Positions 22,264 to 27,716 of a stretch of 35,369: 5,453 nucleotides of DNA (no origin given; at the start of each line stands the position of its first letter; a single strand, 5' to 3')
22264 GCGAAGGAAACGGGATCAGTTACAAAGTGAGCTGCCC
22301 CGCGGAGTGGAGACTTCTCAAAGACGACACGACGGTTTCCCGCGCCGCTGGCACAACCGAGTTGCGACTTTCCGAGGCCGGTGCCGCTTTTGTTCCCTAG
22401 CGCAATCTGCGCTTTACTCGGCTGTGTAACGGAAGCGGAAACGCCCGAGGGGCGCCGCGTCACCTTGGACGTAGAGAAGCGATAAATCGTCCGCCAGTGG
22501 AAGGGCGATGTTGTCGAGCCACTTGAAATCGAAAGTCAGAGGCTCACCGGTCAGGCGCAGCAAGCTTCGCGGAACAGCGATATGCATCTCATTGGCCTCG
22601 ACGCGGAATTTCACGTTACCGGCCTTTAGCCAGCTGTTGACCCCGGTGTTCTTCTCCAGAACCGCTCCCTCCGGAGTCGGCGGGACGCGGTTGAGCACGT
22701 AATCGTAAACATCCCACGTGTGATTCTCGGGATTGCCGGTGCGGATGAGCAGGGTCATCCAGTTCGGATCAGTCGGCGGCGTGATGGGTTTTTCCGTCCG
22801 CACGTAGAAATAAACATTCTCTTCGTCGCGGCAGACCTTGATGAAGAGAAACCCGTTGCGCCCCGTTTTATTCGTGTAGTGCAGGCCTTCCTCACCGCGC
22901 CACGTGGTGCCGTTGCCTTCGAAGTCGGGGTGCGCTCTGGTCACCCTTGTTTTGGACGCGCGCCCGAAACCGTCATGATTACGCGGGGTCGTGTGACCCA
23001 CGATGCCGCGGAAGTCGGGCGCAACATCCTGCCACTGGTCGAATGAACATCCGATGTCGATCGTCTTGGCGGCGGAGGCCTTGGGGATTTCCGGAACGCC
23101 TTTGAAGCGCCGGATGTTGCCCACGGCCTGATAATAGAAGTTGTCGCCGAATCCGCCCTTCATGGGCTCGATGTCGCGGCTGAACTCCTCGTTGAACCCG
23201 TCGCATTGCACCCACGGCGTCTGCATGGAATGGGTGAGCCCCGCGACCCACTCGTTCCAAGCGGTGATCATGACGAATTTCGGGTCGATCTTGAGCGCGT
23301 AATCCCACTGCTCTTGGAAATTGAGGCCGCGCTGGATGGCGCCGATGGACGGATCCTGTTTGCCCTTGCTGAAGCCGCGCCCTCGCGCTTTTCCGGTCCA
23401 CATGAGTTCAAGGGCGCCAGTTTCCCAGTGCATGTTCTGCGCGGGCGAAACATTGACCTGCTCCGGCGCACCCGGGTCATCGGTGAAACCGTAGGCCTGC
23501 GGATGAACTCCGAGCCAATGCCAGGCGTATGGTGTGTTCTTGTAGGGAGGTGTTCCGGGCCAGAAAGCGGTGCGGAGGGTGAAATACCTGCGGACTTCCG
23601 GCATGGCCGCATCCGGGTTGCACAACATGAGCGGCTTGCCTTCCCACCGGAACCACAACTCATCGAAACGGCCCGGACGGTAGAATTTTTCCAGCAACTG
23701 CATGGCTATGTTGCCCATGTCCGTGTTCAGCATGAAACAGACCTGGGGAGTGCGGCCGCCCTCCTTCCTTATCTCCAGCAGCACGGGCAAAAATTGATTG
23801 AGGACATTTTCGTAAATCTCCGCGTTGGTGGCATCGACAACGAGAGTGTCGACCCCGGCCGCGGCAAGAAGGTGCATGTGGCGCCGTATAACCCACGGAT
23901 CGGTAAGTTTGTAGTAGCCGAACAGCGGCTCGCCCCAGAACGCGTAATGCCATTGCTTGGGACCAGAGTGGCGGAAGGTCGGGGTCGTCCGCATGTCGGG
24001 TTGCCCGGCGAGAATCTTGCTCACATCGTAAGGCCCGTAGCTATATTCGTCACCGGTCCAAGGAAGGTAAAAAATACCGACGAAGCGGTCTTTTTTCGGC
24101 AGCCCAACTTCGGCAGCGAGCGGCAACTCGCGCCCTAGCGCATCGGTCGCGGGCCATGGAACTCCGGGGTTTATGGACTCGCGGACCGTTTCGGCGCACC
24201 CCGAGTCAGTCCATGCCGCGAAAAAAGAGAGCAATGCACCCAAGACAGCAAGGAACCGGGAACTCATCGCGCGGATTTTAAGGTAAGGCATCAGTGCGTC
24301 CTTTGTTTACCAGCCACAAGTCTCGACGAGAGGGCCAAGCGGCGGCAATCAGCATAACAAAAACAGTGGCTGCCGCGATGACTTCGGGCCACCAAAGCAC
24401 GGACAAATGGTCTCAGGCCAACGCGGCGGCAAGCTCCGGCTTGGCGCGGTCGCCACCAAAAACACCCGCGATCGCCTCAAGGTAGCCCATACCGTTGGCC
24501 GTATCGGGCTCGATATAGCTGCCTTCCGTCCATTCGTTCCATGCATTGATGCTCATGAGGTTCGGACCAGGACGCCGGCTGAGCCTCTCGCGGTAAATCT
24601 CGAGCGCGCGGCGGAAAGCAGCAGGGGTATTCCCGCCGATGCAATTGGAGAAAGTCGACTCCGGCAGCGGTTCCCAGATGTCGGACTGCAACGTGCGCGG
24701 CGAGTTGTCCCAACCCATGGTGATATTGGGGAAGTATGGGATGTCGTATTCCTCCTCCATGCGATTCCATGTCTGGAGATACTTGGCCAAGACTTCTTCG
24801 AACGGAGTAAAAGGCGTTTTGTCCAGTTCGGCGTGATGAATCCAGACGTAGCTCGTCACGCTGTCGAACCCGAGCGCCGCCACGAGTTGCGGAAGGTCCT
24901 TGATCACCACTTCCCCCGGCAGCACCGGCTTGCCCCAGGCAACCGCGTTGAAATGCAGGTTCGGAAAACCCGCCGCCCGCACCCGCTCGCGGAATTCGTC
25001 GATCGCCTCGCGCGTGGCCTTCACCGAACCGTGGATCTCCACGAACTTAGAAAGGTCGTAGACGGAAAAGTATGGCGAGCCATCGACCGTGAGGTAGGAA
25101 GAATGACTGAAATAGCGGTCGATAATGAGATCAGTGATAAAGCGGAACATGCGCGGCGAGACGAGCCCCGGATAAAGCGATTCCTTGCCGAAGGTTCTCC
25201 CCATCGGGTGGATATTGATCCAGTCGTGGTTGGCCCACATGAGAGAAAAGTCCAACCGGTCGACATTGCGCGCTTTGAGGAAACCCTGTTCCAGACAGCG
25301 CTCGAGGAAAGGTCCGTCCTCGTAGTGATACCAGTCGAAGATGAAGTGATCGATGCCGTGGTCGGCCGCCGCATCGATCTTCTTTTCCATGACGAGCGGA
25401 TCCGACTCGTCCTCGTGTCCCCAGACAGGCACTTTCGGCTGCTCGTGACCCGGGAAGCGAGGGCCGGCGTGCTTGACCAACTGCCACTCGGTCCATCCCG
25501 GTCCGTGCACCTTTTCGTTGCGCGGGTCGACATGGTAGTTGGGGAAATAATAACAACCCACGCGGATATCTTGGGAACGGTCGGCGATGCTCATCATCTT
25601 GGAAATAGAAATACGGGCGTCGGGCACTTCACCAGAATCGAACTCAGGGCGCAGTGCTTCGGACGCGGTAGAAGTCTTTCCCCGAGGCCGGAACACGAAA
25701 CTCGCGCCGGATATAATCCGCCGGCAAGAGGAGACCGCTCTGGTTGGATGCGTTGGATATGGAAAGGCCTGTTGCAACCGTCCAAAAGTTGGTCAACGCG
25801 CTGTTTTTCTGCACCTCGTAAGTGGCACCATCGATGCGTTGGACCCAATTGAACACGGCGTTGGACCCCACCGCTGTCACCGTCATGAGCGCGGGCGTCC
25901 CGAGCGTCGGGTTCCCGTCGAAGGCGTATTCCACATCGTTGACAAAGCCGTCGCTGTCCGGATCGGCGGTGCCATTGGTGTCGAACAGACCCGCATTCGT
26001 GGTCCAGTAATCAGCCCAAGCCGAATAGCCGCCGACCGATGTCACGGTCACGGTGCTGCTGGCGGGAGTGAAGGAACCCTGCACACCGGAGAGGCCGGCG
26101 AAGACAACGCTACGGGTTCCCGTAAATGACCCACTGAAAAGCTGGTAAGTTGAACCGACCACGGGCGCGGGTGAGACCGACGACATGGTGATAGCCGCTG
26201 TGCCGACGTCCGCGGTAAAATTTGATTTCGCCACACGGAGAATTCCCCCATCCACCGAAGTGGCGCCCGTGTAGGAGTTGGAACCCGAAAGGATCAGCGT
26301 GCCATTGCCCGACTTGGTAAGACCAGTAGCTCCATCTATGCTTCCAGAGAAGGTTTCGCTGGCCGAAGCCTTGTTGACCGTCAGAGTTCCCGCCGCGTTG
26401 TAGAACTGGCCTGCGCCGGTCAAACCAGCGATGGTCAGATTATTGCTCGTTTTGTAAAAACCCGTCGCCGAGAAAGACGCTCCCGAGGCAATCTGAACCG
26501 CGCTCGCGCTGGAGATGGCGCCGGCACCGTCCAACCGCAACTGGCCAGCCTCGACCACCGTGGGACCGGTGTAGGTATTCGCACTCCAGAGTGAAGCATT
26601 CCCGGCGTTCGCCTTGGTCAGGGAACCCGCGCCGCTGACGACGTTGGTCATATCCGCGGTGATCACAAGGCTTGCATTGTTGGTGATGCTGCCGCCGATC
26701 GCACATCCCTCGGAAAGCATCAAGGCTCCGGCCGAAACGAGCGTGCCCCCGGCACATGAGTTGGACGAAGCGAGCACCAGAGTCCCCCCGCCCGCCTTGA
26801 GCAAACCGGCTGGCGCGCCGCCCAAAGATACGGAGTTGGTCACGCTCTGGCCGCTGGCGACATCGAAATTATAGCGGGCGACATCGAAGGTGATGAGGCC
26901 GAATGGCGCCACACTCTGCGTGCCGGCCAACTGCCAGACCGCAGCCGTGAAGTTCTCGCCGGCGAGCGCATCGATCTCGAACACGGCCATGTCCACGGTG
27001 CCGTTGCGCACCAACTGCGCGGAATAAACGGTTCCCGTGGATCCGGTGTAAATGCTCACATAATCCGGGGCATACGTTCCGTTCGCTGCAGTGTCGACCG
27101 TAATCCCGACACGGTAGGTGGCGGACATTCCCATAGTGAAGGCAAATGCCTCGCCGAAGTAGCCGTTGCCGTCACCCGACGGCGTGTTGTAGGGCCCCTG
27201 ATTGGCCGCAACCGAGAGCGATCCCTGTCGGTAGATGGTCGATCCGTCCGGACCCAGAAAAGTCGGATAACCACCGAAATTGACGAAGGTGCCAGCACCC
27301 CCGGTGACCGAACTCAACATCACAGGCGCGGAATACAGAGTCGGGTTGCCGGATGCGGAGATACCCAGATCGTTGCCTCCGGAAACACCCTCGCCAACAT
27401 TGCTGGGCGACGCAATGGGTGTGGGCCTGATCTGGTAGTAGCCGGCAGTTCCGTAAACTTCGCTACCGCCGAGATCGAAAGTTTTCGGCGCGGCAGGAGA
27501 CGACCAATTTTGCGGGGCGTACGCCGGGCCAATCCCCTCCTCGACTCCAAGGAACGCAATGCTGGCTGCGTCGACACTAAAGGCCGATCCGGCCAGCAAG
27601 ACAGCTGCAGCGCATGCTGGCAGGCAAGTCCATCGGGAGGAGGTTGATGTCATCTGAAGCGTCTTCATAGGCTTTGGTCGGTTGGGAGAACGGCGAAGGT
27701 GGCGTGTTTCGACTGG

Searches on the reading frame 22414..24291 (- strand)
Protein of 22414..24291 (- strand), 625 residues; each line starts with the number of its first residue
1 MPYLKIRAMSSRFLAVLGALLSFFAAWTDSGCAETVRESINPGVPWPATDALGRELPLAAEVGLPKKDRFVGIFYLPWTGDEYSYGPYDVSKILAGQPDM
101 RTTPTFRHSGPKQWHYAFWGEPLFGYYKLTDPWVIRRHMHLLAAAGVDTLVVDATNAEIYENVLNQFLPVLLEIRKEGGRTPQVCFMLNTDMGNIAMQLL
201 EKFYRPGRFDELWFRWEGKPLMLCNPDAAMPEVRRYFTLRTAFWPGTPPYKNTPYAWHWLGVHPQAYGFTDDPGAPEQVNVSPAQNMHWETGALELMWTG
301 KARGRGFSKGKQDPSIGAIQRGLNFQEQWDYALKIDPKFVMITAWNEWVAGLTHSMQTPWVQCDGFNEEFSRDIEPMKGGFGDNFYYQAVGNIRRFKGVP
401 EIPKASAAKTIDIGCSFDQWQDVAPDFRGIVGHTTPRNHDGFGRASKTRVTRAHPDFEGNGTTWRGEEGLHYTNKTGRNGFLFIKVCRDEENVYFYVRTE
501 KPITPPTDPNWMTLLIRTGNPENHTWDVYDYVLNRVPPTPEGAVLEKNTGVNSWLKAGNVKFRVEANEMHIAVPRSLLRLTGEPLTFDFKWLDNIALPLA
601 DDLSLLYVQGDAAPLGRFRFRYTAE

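Call 24: search_protein_families(library=pfam, proteins=[window:22414-24291:-], max_evalue=0.001)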
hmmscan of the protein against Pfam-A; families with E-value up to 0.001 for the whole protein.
window:22414-24291:- (625 aa): 1 family
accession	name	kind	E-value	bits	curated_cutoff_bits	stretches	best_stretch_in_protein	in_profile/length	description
PF16317.11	Glyco_hydro_99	-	1.7e-05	24.6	33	0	68-189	3-122/341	Glycosyl hydrolase family 99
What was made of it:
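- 22414..24291 (-): Secreted GH99-like protein of the cluster. Pfam GH99, sub-threshold at E 1.7e-5 (call 24).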

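Call 37: search_solved_structures(query=window:22414-24291:-, max_evalue=0.01)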
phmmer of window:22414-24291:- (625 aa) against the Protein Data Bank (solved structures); distinct sequences matched with E-value up to 0.01: 0.

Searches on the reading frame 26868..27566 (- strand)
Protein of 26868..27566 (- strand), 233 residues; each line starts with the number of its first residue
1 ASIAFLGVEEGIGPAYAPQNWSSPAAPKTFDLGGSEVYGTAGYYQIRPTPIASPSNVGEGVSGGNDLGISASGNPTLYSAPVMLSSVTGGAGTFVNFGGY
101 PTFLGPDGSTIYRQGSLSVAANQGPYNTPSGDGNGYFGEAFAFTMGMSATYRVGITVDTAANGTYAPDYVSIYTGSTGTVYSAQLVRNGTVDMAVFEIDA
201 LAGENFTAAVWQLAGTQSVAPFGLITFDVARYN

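Call 10: search_protein_families(library=pfam, proteins=[window:26868-27566:-], max_evalue=10)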
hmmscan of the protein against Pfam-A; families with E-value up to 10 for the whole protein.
window:26868-27566:- (233 aa): 0 families
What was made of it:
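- On PATR repeat (PF12951 / TIGR02601): The heads alone give no hit (call 10).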
